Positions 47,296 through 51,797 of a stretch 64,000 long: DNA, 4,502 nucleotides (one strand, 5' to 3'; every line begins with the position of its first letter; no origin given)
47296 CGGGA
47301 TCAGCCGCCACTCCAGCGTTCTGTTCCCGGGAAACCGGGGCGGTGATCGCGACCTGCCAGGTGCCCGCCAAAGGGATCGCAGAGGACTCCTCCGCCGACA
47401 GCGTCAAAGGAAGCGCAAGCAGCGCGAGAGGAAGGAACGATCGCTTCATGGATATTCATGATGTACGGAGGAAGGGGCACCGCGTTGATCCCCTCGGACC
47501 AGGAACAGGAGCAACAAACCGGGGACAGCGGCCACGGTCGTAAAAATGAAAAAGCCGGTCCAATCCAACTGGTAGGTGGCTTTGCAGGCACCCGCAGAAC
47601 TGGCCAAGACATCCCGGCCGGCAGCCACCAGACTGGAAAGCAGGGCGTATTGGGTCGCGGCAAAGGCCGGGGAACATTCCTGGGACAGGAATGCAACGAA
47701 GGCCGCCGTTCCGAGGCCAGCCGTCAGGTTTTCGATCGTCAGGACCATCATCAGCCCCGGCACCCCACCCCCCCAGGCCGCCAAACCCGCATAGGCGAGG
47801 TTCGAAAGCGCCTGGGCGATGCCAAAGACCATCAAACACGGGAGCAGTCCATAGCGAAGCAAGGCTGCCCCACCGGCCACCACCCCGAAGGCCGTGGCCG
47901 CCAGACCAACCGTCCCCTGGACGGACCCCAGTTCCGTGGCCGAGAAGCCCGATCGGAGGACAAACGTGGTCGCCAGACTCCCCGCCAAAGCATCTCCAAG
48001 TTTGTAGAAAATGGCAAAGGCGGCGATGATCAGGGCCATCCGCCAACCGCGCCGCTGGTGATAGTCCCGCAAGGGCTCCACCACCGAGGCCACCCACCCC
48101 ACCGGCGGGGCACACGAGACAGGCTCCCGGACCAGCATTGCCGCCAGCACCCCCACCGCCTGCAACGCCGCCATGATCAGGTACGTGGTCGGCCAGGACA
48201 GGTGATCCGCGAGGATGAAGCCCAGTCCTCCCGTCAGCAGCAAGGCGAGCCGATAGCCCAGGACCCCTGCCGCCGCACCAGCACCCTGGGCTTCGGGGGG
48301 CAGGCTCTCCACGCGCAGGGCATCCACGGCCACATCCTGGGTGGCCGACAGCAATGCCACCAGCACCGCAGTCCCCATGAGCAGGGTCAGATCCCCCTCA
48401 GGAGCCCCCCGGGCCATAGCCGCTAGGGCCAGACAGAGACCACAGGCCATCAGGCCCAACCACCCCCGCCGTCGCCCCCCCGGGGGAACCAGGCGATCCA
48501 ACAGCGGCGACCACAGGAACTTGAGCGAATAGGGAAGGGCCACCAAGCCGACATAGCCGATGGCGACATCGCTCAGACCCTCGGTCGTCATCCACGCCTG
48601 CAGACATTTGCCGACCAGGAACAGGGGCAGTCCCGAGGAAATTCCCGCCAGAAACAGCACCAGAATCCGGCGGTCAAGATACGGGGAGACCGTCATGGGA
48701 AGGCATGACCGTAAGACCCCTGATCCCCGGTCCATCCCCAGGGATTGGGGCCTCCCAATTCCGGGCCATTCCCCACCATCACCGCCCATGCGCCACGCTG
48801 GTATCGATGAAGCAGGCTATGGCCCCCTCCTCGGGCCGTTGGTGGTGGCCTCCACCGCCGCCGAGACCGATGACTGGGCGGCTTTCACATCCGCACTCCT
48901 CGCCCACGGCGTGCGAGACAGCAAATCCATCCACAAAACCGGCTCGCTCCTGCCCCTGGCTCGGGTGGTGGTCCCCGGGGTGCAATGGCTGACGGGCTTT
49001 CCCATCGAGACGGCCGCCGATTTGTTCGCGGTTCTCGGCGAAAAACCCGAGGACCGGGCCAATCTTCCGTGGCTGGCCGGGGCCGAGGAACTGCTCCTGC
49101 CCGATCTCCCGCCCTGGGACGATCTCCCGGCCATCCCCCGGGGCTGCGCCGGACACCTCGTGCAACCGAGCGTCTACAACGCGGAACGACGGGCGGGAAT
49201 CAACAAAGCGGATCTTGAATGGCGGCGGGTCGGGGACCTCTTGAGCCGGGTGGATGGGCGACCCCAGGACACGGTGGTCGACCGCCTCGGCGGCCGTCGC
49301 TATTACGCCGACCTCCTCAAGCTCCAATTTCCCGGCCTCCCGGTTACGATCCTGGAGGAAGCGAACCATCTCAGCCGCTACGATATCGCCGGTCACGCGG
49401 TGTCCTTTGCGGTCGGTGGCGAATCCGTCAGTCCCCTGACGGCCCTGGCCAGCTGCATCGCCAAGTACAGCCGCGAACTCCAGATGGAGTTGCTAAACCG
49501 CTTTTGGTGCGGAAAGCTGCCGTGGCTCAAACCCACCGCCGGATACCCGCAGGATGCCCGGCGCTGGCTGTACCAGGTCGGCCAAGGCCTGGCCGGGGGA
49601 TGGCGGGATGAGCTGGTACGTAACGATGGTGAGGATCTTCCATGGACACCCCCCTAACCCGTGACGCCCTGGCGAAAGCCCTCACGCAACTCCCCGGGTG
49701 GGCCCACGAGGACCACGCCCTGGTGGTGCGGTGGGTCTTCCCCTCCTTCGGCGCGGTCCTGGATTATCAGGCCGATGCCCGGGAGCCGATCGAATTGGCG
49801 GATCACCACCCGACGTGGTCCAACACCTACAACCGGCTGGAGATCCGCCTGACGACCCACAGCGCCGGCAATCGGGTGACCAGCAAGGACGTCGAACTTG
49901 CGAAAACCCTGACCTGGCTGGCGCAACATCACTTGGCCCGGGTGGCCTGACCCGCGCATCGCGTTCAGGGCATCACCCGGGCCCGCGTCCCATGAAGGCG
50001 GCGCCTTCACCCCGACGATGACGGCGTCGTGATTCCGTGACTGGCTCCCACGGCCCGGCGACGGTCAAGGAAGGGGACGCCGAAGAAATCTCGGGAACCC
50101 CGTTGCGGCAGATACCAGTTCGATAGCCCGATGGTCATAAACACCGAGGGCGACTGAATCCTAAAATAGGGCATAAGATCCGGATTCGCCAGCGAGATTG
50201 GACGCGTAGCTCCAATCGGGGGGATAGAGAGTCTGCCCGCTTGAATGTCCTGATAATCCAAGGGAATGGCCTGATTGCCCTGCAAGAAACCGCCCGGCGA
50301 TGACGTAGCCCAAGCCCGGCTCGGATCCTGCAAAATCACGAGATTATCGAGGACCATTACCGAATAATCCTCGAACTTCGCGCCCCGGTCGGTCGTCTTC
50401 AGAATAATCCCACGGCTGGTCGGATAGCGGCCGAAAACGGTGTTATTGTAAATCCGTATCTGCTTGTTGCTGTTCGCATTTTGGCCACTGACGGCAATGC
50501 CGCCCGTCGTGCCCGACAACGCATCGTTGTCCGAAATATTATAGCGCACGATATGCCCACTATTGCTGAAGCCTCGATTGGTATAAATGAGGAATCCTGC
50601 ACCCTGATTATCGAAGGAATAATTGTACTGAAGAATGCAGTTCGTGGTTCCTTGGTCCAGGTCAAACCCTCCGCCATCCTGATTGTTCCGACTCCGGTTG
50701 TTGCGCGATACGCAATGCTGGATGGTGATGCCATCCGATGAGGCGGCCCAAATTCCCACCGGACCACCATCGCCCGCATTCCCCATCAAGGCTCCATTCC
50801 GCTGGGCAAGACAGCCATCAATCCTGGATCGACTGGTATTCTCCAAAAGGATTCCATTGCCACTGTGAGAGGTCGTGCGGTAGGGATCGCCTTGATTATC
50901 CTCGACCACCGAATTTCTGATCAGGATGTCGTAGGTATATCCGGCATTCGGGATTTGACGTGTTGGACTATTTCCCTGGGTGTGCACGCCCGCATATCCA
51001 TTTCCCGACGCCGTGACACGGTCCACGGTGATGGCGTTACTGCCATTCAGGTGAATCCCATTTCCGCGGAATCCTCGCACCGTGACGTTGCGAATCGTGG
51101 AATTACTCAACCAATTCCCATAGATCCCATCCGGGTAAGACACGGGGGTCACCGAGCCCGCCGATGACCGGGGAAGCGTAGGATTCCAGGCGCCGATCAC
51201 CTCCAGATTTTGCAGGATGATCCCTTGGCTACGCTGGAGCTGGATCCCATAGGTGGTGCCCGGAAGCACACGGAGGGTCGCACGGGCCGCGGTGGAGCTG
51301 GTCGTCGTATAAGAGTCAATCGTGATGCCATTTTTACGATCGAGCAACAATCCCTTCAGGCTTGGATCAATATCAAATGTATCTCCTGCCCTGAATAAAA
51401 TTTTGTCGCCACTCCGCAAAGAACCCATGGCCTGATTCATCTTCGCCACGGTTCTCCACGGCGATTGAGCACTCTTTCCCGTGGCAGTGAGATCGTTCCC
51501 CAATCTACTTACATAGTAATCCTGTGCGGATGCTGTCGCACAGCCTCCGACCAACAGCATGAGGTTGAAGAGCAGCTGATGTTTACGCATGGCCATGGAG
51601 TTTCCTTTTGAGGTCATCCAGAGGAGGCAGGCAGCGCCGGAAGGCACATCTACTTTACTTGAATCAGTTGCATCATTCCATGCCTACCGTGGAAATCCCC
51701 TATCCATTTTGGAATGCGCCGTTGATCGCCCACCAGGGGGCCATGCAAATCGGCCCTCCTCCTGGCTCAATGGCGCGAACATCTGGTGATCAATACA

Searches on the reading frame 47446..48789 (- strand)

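Call 69: search_protein_families(library=pfam, proteins=[window:47446-48789:-], max_evalue=0.0001)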
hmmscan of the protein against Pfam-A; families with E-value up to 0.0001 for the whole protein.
window:47446-48789:- (447 aa): 2 families
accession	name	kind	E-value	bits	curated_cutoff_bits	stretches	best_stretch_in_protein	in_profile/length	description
PF07690.21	MFS_1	-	1.3e-13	51.1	33.4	1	46-391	2-342/347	Major Facilitator Superfamily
PF13000.13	Acatn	-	1.3e-10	40.9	23.7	1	43-185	7-169/546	Acetyl-coenzyme A transporter 1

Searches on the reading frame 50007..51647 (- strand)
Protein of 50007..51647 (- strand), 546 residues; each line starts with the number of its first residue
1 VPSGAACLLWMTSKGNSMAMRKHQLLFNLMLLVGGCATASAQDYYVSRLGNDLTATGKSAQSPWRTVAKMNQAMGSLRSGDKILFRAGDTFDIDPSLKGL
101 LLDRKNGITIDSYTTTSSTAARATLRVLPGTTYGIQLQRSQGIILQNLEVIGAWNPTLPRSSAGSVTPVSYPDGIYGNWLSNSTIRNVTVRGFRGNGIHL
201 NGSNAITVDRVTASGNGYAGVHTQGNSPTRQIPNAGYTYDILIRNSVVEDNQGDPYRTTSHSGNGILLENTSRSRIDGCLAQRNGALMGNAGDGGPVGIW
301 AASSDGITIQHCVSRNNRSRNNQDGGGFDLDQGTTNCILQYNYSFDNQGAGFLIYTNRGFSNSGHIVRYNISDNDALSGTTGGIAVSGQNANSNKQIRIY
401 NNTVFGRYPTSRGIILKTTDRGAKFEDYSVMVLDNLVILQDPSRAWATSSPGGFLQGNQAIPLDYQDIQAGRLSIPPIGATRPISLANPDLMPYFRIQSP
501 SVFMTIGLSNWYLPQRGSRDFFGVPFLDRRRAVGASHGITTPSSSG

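Call 69: search_protein_families(library=pfam, proteins=[window:50007-51647:-], max_evalue=0.0001)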
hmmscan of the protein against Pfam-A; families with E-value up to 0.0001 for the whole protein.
window:50007-51647:- (546 aa): 2 families
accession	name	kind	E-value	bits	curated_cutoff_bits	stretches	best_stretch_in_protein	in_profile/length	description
PF13229.12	Beta_helix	-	8.7e-19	68.1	25.9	2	105-312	8-156/158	Right handed beta helix region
PF05048.19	NosD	-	5.5e-06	26.4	23.6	0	131-285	15-150/212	Periplasmic copper-binding protein (NosD)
